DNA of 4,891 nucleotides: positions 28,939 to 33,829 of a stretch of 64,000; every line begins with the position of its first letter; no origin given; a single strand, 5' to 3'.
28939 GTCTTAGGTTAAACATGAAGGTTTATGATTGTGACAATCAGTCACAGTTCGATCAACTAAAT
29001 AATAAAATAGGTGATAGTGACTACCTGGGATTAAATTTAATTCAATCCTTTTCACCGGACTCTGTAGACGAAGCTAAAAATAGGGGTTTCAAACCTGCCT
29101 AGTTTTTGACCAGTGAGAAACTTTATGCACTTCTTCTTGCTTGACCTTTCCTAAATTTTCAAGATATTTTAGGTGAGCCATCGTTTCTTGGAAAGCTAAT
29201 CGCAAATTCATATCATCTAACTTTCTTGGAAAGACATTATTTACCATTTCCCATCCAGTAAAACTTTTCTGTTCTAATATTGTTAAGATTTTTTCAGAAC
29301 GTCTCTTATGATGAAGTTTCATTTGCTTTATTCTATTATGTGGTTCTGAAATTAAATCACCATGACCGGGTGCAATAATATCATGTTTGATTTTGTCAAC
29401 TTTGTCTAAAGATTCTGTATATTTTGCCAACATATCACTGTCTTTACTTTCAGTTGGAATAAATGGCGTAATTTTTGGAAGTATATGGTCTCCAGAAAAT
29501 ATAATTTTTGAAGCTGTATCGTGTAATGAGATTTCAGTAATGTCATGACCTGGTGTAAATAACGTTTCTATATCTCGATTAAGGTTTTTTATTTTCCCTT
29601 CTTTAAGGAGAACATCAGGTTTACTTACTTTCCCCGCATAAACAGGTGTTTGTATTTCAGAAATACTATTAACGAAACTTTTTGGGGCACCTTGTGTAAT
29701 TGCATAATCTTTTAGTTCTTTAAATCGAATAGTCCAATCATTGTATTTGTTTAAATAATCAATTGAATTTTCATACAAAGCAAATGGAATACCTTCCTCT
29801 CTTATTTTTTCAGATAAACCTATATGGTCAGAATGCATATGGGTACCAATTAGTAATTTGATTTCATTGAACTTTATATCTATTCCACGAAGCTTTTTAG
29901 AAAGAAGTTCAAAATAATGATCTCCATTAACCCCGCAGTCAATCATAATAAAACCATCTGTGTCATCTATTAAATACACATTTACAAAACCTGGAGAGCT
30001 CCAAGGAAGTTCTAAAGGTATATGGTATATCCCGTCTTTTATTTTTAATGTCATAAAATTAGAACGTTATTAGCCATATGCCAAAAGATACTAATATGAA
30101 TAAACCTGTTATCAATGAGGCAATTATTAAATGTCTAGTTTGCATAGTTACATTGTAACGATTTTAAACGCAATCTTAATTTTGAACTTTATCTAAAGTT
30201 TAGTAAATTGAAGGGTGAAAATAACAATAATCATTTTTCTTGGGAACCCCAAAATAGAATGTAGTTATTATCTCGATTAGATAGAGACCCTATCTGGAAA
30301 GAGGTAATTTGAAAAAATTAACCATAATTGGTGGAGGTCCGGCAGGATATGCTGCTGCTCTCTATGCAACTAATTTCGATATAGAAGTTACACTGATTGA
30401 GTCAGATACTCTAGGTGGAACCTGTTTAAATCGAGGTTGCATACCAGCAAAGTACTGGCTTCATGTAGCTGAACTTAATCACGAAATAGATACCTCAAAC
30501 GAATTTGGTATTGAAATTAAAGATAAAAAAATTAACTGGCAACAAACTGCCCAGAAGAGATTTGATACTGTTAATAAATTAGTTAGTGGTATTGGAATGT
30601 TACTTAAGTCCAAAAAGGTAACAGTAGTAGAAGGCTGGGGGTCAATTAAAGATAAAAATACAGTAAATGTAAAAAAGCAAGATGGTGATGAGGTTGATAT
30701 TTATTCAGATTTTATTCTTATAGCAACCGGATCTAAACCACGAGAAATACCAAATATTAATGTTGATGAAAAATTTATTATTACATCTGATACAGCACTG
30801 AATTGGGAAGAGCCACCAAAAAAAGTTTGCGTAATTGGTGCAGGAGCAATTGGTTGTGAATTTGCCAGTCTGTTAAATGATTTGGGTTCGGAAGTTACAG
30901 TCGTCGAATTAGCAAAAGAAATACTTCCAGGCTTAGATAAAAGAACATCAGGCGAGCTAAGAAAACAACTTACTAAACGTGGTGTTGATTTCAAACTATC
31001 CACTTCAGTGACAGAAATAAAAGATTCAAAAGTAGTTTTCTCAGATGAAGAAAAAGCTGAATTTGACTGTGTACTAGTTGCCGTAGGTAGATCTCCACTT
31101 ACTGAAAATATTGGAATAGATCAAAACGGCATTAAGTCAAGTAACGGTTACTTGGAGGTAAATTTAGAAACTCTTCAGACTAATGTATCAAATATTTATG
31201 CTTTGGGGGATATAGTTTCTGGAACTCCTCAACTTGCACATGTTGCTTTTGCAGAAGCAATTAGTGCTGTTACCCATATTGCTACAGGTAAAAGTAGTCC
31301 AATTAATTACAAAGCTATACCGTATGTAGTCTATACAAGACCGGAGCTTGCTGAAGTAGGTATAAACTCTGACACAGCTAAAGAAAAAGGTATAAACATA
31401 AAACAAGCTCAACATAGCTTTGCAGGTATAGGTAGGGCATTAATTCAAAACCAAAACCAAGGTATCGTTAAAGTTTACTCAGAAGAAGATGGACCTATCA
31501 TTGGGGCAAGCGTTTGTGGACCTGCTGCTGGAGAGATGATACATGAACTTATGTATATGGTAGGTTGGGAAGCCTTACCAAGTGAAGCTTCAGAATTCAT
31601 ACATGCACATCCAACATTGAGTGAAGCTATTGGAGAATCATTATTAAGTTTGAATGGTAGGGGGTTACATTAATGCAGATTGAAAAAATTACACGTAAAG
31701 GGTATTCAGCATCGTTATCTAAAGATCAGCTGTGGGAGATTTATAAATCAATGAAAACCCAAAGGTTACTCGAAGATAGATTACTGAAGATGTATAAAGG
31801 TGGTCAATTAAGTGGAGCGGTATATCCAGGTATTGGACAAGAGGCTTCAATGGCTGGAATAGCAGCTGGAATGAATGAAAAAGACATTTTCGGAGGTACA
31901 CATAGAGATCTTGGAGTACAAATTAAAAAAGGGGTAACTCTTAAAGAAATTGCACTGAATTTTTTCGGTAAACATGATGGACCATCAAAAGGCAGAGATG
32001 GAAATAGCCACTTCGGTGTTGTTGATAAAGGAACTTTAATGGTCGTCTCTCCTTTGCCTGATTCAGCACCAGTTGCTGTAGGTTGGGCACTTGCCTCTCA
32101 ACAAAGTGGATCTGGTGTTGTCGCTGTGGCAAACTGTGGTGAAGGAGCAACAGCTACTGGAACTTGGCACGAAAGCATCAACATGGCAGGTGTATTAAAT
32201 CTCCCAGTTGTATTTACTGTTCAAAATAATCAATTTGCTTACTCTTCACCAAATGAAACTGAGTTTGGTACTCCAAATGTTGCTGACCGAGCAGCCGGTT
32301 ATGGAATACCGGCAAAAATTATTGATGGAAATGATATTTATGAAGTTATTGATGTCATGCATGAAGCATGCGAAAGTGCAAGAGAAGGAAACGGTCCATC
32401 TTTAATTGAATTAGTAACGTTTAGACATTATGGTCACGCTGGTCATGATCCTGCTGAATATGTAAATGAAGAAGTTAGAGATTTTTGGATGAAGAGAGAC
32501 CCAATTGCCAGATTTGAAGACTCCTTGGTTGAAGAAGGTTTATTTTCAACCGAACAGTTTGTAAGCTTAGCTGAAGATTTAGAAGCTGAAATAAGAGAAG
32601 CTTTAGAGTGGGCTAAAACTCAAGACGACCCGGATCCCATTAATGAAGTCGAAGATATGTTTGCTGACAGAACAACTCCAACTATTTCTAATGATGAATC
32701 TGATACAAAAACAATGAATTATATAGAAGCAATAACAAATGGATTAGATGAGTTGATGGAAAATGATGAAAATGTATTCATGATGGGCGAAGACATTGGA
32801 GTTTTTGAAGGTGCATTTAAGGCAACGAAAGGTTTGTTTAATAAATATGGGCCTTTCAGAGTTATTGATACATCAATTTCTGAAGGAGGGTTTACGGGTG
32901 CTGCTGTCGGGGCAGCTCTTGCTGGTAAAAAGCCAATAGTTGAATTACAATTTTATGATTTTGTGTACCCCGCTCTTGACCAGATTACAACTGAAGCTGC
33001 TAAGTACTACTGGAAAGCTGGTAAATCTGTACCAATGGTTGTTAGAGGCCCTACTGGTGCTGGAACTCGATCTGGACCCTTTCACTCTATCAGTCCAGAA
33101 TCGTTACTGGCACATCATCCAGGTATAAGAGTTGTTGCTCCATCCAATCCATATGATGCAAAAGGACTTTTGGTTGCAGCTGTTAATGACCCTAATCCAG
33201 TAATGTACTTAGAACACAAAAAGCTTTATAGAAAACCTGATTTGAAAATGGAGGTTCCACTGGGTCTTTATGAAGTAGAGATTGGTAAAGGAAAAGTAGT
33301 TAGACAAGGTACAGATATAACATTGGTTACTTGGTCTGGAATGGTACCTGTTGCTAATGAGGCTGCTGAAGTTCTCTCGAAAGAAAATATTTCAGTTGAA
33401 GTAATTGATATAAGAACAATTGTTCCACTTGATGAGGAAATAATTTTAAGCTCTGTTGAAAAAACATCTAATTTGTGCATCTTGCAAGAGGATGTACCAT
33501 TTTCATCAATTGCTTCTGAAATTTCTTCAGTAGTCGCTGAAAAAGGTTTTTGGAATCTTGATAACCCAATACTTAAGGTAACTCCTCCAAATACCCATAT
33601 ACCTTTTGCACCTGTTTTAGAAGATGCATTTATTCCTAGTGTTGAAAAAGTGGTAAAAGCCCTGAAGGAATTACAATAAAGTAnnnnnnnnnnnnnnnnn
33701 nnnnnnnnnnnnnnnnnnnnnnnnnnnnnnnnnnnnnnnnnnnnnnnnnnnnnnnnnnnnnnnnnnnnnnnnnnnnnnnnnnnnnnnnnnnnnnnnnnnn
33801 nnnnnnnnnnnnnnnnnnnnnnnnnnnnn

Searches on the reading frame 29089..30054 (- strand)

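Call 63: search_protein_families(library=pfam, proteins=[window:29089-30054:-], max_evalue=0.00001)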
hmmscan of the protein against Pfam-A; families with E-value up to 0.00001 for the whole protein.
window:29089-30054:- (321 aa): 3 families
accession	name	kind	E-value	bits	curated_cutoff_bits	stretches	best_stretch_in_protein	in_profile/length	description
PF00753.33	Lactamase_B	-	3.8e-21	76.4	22.7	1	21-231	3-196/196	Metallo-beta-lactamase superfamily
PF21221.3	B_lactamase-like_C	-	5.4e-08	32.9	27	1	262-304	4-46/46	Metallo-beta-lactamase-like, C-terminal domain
PF19583.5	ODP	-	2e-06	28.3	27.2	0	24-189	3-135/194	ODP family beta lactamase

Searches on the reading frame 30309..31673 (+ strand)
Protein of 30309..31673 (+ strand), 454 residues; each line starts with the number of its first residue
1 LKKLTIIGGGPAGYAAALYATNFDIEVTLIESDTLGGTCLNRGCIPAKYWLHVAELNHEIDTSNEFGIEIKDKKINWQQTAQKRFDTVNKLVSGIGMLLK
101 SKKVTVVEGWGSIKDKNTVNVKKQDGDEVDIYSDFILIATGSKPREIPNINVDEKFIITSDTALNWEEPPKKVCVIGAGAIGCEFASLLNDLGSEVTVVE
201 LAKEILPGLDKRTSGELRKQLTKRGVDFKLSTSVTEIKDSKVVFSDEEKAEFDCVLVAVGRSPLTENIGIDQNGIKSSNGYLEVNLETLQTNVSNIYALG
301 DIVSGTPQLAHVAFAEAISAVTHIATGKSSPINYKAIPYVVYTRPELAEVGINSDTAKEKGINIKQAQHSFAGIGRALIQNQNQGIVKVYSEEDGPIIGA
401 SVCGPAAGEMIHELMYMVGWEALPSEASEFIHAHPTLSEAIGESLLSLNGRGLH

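Call 63: search_protein_families(library=pfam, proteins=[window:30309-31673:+], max_evalue=0.00001)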
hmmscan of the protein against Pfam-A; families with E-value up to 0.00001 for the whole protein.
window:30309-31673:+ (454 aa): 10 families
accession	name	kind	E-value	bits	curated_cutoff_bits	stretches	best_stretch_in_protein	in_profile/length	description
PF07992.20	Pyr_redox_2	-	1.8e-71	241.4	26.1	1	3-317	2-291/291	Pyridine nucleotide-disulphide oxidoreductase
PF02852.28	Pyr_redox_dim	-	3.4e-27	95.2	25.3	1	337-443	1-108/110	Pyridine nucleotide-disulphide oxidoreductase, dimerisation domain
PF00070.33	Pyr_redox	-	2.8e-25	89.1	22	1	172-241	1-70/82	Pyridine nucleotide-disulphide oxidoreductase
PF13738.12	Pyr_redox_3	-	9.7e-17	61.6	30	1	119-300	114-305/305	Pyridine nucleotide-disulphide oxidoreductase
PF01134.28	GIDA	-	1.8e-11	44.2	22.1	1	4-142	2-150/391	Glucose inhibited division protein A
PF01266.30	DAO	-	1.6e-10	41.5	27.9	0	4-38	2-38/353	FAD dependent oxidoreductase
PF13450.12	NAD_binding_8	-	2e-08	34.8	21.9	0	6-40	1-36/68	NAD(P)-binding Rossmann-like domain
PF03486.20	HI0933_like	-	5.6e-08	33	50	0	3-33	2-32/244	HI0933-like protein Rossmann domain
PF01262.27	AlaDh_PNT_C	-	1.4e-07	31.6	23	0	170-216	28-74/214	Alanine dehydrogenase/PNT, C-terminal domain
PF02737.24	3HCDH_N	-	9.5e-06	26.1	22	0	172-231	1-57/180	3-hydroxyacyl-CoA dehydrogenase, NAD binding domain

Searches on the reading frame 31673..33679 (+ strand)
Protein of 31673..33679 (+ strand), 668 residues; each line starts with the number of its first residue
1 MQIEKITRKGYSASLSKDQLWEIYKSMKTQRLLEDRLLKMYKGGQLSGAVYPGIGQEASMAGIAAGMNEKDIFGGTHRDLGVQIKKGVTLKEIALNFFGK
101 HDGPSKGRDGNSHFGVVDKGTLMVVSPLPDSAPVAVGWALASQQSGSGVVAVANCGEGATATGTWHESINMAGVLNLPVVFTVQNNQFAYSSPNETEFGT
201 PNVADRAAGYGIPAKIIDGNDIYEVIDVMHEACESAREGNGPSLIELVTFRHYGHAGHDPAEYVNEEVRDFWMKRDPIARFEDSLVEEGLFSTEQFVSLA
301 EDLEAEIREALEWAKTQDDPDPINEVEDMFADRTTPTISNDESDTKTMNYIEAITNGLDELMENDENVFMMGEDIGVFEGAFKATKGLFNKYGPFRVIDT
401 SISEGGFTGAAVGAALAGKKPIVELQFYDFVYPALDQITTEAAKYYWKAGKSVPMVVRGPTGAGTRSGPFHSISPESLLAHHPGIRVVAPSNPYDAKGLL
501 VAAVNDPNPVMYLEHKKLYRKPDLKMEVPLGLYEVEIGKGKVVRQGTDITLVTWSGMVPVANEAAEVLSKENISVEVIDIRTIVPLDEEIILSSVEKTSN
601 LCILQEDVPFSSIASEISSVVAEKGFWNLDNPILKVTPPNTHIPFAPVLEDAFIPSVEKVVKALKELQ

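Call 63: search_protein_families(library=pfam, proteins=[window:31673-33679:+], max_evalue=0.00001)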
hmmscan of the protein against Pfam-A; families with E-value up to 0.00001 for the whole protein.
window:31673-33679:+ (668 aa): 3 families
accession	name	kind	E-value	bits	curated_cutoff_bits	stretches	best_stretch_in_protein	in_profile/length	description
PF00676.26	E1_dh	-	3.4e-66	223.7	22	1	27-322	3-299/300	Dehydrogenase E1 component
PF02779.29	Transket_pyr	-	2e-40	138.7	27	1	347-520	2-173/174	Transketolase, pyrimidine binding domain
PF02780.25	Transketolase_C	-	9.2e-35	119.7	25.9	1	538-660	1-124/124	Transketolase, C-terminal domain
